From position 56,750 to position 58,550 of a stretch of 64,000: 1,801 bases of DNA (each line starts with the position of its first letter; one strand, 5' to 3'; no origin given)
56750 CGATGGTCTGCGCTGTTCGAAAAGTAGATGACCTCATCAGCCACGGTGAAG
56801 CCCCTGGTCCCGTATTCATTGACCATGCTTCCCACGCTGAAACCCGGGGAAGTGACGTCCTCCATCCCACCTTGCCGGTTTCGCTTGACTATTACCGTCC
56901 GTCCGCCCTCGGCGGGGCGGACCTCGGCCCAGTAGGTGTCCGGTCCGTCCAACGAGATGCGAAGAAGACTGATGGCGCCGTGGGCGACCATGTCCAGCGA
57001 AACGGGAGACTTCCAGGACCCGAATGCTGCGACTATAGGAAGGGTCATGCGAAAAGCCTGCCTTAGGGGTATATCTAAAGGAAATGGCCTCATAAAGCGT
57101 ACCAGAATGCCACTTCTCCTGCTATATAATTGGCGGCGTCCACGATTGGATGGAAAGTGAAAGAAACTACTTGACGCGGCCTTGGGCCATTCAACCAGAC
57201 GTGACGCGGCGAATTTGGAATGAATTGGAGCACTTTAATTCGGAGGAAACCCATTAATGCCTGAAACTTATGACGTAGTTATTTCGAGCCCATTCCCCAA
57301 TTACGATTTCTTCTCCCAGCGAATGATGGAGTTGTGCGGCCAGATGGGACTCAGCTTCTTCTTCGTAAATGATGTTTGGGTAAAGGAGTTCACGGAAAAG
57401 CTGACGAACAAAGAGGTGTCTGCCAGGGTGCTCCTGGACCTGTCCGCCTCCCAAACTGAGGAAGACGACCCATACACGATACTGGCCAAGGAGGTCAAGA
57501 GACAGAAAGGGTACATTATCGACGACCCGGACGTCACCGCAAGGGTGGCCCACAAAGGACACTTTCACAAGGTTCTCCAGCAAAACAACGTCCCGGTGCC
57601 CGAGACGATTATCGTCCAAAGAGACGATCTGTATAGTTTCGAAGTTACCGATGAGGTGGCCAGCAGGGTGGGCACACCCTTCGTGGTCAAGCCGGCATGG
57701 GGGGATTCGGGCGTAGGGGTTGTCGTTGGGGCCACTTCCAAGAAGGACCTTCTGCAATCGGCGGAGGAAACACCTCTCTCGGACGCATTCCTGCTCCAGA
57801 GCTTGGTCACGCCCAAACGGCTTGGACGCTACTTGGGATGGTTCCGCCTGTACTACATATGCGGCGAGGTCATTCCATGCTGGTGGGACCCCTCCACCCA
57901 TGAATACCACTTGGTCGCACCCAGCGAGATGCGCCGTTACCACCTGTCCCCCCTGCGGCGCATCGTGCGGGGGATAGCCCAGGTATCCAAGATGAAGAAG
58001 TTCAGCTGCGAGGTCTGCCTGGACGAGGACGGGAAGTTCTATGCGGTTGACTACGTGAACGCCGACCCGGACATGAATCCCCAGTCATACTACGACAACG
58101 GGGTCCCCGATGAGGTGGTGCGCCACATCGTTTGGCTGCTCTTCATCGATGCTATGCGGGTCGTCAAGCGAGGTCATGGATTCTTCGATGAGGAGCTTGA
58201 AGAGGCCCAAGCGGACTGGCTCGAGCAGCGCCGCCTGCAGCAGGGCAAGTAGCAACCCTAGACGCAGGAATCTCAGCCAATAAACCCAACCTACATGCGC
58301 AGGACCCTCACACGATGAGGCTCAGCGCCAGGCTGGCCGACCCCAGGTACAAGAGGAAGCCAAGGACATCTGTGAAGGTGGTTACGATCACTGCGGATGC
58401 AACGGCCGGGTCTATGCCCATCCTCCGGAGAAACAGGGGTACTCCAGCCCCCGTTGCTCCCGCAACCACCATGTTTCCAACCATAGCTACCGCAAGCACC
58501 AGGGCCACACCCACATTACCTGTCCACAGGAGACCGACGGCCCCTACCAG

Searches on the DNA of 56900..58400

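Call 12: search_rna_families(source=window, start=56900, end=58400, threshold=evalue, max_evalue=10)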
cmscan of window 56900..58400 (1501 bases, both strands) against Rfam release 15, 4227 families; matches with E-value up to 10: 1.
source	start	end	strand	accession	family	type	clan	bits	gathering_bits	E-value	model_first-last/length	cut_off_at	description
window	57030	57118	+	RF02158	NPPA-AS1_3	Gene; lncRNA;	-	13.3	55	5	1-108/108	no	NPPA antisense RNA 1 conserved region 3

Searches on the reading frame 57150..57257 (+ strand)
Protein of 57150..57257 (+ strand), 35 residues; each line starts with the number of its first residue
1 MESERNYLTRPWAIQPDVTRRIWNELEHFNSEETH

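Call 3: search_protein_families(library=pfam, proteins=[window:57150-57257:+], max_evalue=1)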
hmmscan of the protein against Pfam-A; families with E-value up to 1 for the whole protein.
window:57150-57257:+ (35 aa): 1 family
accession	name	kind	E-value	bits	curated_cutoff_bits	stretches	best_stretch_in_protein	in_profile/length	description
PF09713.15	A_thal_3526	-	0.0009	19.9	27.8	1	6-32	20-46/53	Plant protein 1589 of unknown function (A_thal_3526)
